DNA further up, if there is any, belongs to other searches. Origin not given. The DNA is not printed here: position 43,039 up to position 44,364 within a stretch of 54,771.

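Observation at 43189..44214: Unclassified 34/38-aa tandem-repeat protein with an invariant scaffold and a hypervariable 6-residue loop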

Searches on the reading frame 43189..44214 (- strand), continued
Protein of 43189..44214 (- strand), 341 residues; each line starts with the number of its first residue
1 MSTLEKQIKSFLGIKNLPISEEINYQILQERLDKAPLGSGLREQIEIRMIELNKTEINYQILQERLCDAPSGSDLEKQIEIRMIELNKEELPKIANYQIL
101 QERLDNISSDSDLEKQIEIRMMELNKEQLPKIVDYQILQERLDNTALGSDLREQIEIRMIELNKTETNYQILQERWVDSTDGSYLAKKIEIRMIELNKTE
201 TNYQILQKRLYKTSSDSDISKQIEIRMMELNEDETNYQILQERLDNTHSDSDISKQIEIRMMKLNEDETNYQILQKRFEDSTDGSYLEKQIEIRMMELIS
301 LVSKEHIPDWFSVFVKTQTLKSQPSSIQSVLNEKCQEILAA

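Call 55: search_solved_structures(query=A4, max_evalue=10, show_alignments=2)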
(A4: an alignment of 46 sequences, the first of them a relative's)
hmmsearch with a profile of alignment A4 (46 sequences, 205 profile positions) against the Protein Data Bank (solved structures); distinct sequences matched with E-value up to 10: 28.
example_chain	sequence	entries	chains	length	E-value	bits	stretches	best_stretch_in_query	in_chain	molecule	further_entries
5h78_A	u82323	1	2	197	0.0011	21.9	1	12-139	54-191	cAMP-dependent protein kinase type II-alpha regulatory subunit,DHR14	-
5cwh_A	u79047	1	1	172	0.0018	21.1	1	10-139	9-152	Designed helical repeat protein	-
3p8c_A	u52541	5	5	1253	0.024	17.4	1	9-135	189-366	Cytoplasmic FMR1-interacting protein 1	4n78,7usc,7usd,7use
5kyb_A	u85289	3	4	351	0.27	14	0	150-179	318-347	Ubiquitin carboxyl-terminal hydrolase 7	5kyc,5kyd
9eho_TT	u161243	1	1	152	0.37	13.6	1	151-199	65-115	Small ribosomal subunit protein uS13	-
6pwy_A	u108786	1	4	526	0.4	13.5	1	29-131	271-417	ZK177.8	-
3h01_A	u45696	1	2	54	0.52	13.1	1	24-66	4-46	Envelope glycoprotein gp160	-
7xc2_C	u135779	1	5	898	0.96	12.2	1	53-128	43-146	CNL9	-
9unw_F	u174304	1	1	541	0.99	12.2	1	11-114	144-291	T-complex protein 1 subunit epsilon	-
7oyc_S2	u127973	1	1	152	1.1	12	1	151-200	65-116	40S ribosomal protein S18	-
5kye_A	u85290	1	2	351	1.1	12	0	150-179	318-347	Ubiquitin carboxyl-terminal hydrolase 7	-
3jag_SS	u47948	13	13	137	1.2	11.9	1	151-199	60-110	uS13 | Ribosomal protein uS13 | 40S ribosomal protein S18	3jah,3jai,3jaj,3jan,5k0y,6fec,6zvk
6gz3_BS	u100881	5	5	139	1.2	11.9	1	151-199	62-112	ribosomal protein uS13 | 40S ribosomal protein S18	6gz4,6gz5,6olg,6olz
6zvj_k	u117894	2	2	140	1.2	11.9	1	151-199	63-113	40S ribosomal protein S18 | ribosomal protein uS13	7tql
6yan_U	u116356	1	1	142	1.3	11.8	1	151-199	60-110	40S ribosomal protein uS13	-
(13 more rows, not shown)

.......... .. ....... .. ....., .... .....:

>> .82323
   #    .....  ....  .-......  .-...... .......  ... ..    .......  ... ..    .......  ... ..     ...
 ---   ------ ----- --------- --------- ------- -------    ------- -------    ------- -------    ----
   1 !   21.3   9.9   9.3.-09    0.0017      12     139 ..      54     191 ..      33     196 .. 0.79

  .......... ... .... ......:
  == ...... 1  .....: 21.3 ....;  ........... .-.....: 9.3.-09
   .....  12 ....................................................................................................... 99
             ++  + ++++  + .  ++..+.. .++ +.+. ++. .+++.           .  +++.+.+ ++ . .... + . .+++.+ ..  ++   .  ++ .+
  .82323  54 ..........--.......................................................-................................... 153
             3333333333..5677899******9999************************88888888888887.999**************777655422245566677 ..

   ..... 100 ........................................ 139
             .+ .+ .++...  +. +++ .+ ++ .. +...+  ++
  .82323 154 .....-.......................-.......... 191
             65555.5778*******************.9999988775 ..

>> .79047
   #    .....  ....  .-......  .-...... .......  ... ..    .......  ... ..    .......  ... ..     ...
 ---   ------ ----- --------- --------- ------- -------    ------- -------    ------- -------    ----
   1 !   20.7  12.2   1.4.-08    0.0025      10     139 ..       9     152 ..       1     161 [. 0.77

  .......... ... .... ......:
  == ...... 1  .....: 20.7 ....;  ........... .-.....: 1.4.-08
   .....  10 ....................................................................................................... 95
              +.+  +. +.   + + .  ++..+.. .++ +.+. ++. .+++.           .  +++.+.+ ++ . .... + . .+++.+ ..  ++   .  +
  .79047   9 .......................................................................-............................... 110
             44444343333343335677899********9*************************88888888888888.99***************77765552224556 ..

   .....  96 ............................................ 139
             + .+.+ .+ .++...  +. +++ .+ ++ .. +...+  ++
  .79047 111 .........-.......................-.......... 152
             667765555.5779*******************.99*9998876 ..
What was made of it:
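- Closest known: Computationally designed helical repeat proteins. Same: The alignment runs repeat by repeat, including the 'S-T-D-S-E-L' helix-capping loop (call 55).
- The best PDB sequence hit is the designed helical repeat DHR14, which has the same S-T-D-S-E-L capping loop (call 55).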

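Call 56: search_protein_families(library=phrogs, proteins=[window:43189-44214:-, P0002, P0010, P0011, P0026, P0033, P0009, P0017], max_evalue=0.01)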
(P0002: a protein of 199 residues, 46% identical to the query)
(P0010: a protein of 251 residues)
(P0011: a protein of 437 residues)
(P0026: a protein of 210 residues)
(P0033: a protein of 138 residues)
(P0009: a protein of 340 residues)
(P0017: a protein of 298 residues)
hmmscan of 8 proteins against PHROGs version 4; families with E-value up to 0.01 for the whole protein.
window:43189-44214:- (341 aa): 5 families
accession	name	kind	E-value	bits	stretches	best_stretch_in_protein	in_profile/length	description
phrog_6389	-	unknown function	1.3e-05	25.9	0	268-287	3-22/72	-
phrog_23366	-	unknown function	1.9e-05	25.4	0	161-176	14-29/54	-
phrog_36075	-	unknown function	3.7e-05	25.2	0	254-323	6-75/124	-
phrog_11131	-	unknown function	0.00093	20.2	0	226-248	14-35/65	-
phrog_30394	-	unknown function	0.0029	18.6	0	269-279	18-28/56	-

P0002 (199 aa): 8 families
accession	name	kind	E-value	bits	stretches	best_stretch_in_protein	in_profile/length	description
phrog_19063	-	unknown function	0.00027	21.6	0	44-54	34-44/49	-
phrog_12513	-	unknown function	0.0004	21.5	0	71-95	85-112/153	-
phrog_20286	-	unknown function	0.00089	20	0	39-63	21-42/60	-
phrog_33013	-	unknown function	0.0015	19.3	0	129-153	14-37/48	-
phrog_11607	-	unknown function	0.0033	18.8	0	122-136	7-21/53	-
phrog_15265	-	other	0.0052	17.3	0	75-89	27-41/48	recombinase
phrog_14025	-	unknown function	0.0075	17.5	0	19-55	43-78/98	-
phrog_4580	-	transcription regulation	0.0075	17.4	0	39-49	17-26/38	transcription factor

P0010 (251 aa): 2 families
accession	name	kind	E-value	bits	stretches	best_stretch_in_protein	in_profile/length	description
phrog_27904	-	unknown function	0.00038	21.6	0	146-171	29-54/70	-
phrog_36712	-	unknown function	0.0063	17.6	0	85-111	9-35/90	-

P0011 (437 aa): 1 family
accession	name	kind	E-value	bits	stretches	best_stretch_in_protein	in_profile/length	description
phrog_1229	-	unknown function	0.0017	19.4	0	344-380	65-101/116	-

P0026 (210 aa): 1 family
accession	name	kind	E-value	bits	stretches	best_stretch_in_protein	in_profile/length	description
phrog_24119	-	unknown function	0.0066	17.6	0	114-141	17-44/62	-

P0033 (138 aa): 2 families
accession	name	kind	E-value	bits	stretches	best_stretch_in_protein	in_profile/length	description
phrog_31321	-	unknown function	0.0028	18.7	0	70-95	41-67/99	-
phrog_7433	-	unknown function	0.0091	17.1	0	81-103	45-67/75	-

P0009 (340 aa): 0 families

P0017 (298 aa): 1 family
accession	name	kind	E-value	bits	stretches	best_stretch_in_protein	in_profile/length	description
phrog_38126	-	unknown function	0.0015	19.5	0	191-211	28-47/57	-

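Call 57: search_protein_families(library=padloc, proteins=[window:43189-44214:-, P0002, P0010, P0011, P0026, P0033, P0009, P0017], max_evalue=0.01)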
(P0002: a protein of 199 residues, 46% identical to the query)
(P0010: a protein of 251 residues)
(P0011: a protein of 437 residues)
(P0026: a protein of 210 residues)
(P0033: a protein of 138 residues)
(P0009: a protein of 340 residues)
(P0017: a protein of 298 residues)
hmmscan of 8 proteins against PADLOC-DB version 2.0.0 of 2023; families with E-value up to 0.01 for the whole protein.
window:43189-44214:- (341 aa): 0 families

P0002 (199 aa): 0 families

P0010 (251 aa): 2 families
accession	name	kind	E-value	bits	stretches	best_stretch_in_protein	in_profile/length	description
PDLC00157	HamA1|HamA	-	0.0037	14.5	0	166-215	213-260/297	DUF1837 domain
PDLC02482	BrxC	-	0.0039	12.9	0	156-191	315-348/1231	BrxC-PglY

P0011 (437 aa): 0 families

P0026 (210 aa): 2 families
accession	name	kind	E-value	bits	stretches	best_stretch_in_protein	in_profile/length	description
PDLC00576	JetB3|JetB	-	0.0063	14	0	6-64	126-184/237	Unknown function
PDLC01070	cas_RFas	-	0.0092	14.2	0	108-154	33-79/137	cluster 17 associated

P0033 (138 aa): 0 families

P0009 (340 aa): 0 families

P0017 (298 aa): 0 families

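Call 62: predict_structure(alignment_id=A4)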
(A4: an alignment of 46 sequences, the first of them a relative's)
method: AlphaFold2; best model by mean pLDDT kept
length: 202 residues; sequences in the alignment: 46
mean_pLDDT: 92.8   pTM: 0.83
mean pLDDT of the five models: 92.8, 92.1, 92.0, 90.8, 90.7
residues with pLDDT >= 90: 173; 70-90: 16; 50-70: 13; < 50: 0
segments of 3 or more residues with pLDDT < 50: none
pLDDT, mean of each block of 10 residues (from residue 1): 69 73 94 87 95 98 96 96 98 98 94 96 98 96 85 97 98 96 94 98 95
secondary structure, 60 per line:
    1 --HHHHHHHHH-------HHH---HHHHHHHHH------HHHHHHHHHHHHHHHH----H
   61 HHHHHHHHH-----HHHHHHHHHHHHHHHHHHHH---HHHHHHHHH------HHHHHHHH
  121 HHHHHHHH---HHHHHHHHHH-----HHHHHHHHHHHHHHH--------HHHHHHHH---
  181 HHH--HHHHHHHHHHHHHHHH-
elements in order: H3-11 H25-33 H40-55 H60-69 H75-94 H98-106 H113-128 H132-141 H147-161 H170-177 H186-201
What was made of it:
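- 44146..44214 (-): N-terminal cap, residues 1-23 (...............). It carries the family-conserved 'L..FL' helix. Helix 3-11 in the model (call 62).
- On PPR / PUF RNA-binding repeats: Each unit has two helices (call 62).
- The family alignment gives a high-confidence fold (call 62).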

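Call 65: fold_search(model_id=the predicted structure, library=pdb)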
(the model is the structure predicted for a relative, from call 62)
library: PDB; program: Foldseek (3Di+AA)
matches with E <= 10: 711; with E <= 0.001: 0
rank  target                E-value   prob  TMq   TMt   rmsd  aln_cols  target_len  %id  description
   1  6xns_E                2.3e-02  0.94  0.32  0.22  20.1       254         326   11  C3_crown-05 (released 2020-12-23)
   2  5ayw_D                6.9e-02  0.91  0.36  0.35   9.7       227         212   11  Structure of a membrane complex (released 2016-02-24)
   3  7nri_D                7.6e-02  0.90  0.36  0.36   9.8       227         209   12  Structure of the darobactin-bound E. coli BAM complex (BamABCDE) (released 2021-04-21)
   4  7mwr_A                8.0e-02  0.92  0.30  0.30  10.3       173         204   14  Structure of De Novo designed beta sheet heterodimer LHD101A53/B4 (released 2022-01-19)
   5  8e12_B                1.1e-01  0.30  0.15  0.18  19.9       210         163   10  Homotrimeric variant of tcTRP9, BGL14 (released 2023-04-12)
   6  6xns_B                1.1e-01  0.69  0.30  0.21  20.3       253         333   13  C3_crown-05 (released 2020-12-23)
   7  9n2d_F                1.2e-01  0.77  0.31  0.27  11.1       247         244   10  Cryo-EM structure of an extended F. johnsoniae BAM complex, composite map (released 2025-07-09)
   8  5jjx                  1.2e-01  0.85  0.33  0.25  10.8       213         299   11  Crystal structure of the HAT domain of sart3 (released 2016-05-04)
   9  8qp5_D                1.4e-01  0.84  0.38  0.36   9.4       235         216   11  Release Complex: BAM bound EspP (SurA released) (released 2024-09-25)
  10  9co0_D                1.4e-01  0.77  0.34  0.34   9.0       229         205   10  CryoEM structure of BAM in complex with the PTB2 open-state inhibitor (in SMA nanodisc) (released 2024-12-25)
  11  5d0o_D                1.5e-01  0.85  0.36  0.36   8.7       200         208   12  BamABCDE complex, outer membrane beta barrel assembly machinery entire complex (released 2016-03-09)
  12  9cny_D                1.6e-01  0.75  0.36  0.35  10.3       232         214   12  CryoEM structure of the APO-BAM complex in SMA nanodisc (released 2024-12-25)
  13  3tgo_B                1.7e-01  0.69  0.31  0.30   9.2       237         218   11  Crystal structure of the E. coli BamCD complex (released 2011-09-28)
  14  4y5j                  2.2e-01  0.47  0.26  0.23  13.0       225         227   11  Drosophila melanogaster Mini spindles TOG3 (released 2015-03-11)
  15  8bvq_D                2.9e-01  0.63  0.35  0.33   9.8       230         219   11  E. coli BAM complex (BamABCDE) bound to darobactin B (released 2023-05-24)
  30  5tqb_B                4.5e-01  0.25  0.22  0.16  16.8       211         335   11  Crystal structure of assembly chaperone of ribosomal protein L4 (Acl4) in complex with ribosomal protein L4 (RpL4) (released 2017-02-15)
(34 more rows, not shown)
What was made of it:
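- Closest known: Tetratricopeptide. Same: BamD (TPR) and the SART3 HAT domain are among the best fold hits (call 65).
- Closest known: Computationally designed helical repeat proteins. Same: Designed repeat proteins also top the fold hits (call 65).
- The best Foldseek hits are alpha-solenoids (designed repeat proteins, BamD TPR, HAT) at probability about 0.9, although TM stays below 0.4 (call 65). Low-ranking fold hits include the acidic TPR chaperones Acl4 and sNASP (call 65). The fold hits have probability below 0.3 (call 65).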

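Call 69: fold_search(model_id=the predicted structure, library=viral)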
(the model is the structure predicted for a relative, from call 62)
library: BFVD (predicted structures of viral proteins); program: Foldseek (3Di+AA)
matches with E <= 10: 435; with E <= 0.001: 0
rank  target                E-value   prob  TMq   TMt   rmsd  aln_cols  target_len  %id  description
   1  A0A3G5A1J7            2.0e-01  0.41  0.20  0.26  14.7       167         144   14  Uncharacterized protein [Faunusvirus sp.]
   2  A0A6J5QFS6            3.3e-01  0.35  0.27  0.13  14.0       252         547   12  Glycosyltransferase 2-like [uncultured Caudovirales phage]
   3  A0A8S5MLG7            3.3e-01  0.13  0.14  0.17  18.8       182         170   16  Uncharacterized protein [Caudovirales sp. ct1Jx6]
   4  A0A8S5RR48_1          3.6e-01  0.12  0.16  0.04  24.0       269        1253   14  RNA polymerase [Podoviridae sp. ctXdu7]
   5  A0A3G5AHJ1            4.2e-01  0.23  0.25  0.16  15.3       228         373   17  F-box domain-containing protein [Solivirus sp.]
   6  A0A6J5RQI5            4.4e-01  0.28  0.23  0.10  16.2       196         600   11  Uncharacterized protein [uncultured Caudovirales phage]
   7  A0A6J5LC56            4.4e-01  0.10  0.12  0.14  22.6       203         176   11  Uncharacterized protein [uncultured Caudovirales phage]
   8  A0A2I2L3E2            5.6e-01  0.14  0.21  0.13  14.4       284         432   12  Uncharacterized protein [Orpheovirus IHUMI-LCC2]
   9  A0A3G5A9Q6            6.1e-01  0.44  0.31  0.21  10.9       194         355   11  Uncharacterized protein [Hyperionvirus sp.]
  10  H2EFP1                6.5e-01  0.15  0.20  0.14  15.2       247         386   12  Ankyrin repeat protein [Moumouvirus sp. 'Monve']
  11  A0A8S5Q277            6.8e-01  0.09  0.17  0.07  21.3       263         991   12  Uncharacterized protein [Siphoviridae sp. ctLqe90]
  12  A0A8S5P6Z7            7.1e-01  0.30  0.26  0.05  23.7       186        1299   14  Minor tail protein [Siphoviridae sp. ctsUY14]
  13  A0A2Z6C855            7.8e-01  0.07  0.14  0.09  24.5       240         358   13  Putative tail length tape measure protein [Enterobacter phage EspM4VN]
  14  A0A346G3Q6            8.2e-01  0.07  0.13  0.14  23.2       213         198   11  (no name in the UniProt tables at hand)
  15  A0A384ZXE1            8.6e-01  0.12  0.20  0.09  16.5       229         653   11  Uncharacterized protein [Dickeya phage vB_DsoM_JA29]
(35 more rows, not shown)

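Call 73: find_related_loci(query=A5, collection=metagenome_contigs, flank=8000)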
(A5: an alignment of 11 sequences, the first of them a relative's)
Query A5 (199 aa) in metagenome_contigs; peptide patterns used: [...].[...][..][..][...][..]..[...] (x = any residue, [..] = any of these).
241 stretches matched a pattern; 9 encode a relative of the query (tblastn E <= 1e-3); 9 distinct loci.
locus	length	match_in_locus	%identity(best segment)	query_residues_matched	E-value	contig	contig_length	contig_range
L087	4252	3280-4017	53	1-197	3e-71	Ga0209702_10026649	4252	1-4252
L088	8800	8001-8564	56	18-197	1e-64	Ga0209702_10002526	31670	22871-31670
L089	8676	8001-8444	55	1-197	3e-47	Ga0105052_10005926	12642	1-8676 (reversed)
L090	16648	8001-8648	37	19-196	3e-25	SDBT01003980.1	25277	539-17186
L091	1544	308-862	30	18-196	6e-16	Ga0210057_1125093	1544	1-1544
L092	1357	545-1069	29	1-196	2e-13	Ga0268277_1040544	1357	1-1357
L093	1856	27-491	31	18-168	1e-10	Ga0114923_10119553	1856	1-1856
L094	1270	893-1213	35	59-199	2e-10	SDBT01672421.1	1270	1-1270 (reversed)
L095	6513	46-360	34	101-199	6e-10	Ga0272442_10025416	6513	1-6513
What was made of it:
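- Tried and rejected: It worked with a narrower alignment (call 73).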

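Call 82: find_related_loci(query=A5, collection=viral_contigs, flank=8000)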
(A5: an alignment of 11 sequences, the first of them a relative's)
Query A5 (199 aa) in viral_contigs; peptide patterns used: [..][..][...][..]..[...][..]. (x = any residue, [..] = any of these).
24 stretches matched a pattern, but none encodes a relative of the query by tblastn (E <= 1e-3).

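Call 83: find_related_loci(query=A1, collection=viral_contigs, flank=8000)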
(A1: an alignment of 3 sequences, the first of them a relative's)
Query A1 (202 aa) in viral_contigs; peptide patterns used: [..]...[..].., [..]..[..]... (x = any residue, [..] = any of these).
80 stretches matched a pattern, but none encodes a relative of the query by tblastn (E <= 1e-3).
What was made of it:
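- No match in 2.9 million viral contigs (calls 82, 83).
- Tried and rejected: Two viral-contig scans found nothing (calls 82, 83).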

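Call 88: list_cluster_members(proteins=[window:43189-44214:-, P0004, P0007, P0009, P0010, P0011, P0012, P0017, P0022, P0026])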
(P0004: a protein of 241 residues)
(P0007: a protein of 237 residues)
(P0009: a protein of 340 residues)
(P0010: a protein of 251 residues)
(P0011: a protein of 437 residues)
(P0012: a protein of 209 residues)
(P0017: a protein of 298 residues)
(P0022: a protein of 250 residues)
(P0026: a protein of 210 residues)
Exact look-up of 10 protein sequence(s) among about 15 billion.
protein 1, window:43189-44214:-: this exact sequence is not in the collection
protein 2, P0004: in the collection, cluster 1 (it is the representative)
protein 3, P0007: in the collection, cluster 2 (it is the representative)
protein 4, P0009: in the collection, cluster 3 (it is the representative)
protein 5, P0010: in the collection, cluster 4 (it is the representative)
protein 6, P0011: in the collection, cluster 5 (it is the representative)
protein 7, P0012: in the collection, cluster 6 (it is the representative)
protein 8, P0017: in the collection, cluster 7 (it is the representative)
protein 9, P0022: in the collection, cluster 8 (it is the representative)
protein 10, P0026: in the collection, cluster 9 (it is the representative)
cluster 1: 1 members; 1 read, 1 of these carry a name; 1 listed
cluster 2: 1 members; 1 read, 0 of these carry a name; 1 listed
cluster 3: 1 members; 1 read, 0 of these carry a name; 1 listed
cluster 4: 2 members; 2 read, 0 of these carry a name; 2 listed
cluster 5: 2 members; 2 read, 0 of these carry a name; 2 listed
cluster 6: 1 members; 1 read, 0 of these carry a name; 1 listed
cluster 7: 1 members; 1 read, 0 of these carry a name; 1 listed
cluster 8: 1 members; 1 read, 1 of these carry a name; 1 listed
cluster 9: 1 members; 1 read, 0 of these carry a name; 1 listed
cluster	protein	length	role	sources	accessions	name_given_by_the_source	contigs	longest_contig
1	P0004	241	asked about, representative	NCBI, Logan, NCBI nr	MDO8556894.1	MAG: hypothetical protein Q7R98_00325 [Candidatus Jorgensenbacteria bacterium] | hypothetical protein [Candidatus Jorgensenbacteria bacterium]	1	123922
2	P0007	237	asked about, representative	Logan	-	-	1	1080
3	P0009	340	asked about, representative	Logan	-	-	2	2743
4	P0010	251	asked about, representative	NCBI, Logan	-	-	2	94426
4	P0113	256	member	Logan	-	-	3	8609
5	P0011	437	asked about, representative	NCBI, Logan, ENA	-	-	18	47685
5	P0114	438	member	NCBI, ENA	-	-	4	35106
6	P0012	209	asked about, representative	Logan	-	-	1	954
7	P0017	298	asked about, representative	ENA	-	-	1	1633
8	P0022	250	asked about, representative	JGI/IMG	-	hypothetical protein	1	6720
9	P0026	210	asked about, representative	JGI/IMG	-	-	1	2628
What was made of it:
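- P0004 is a hypothetical protein of Candidatus Jorgensenbacteria (call 88).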
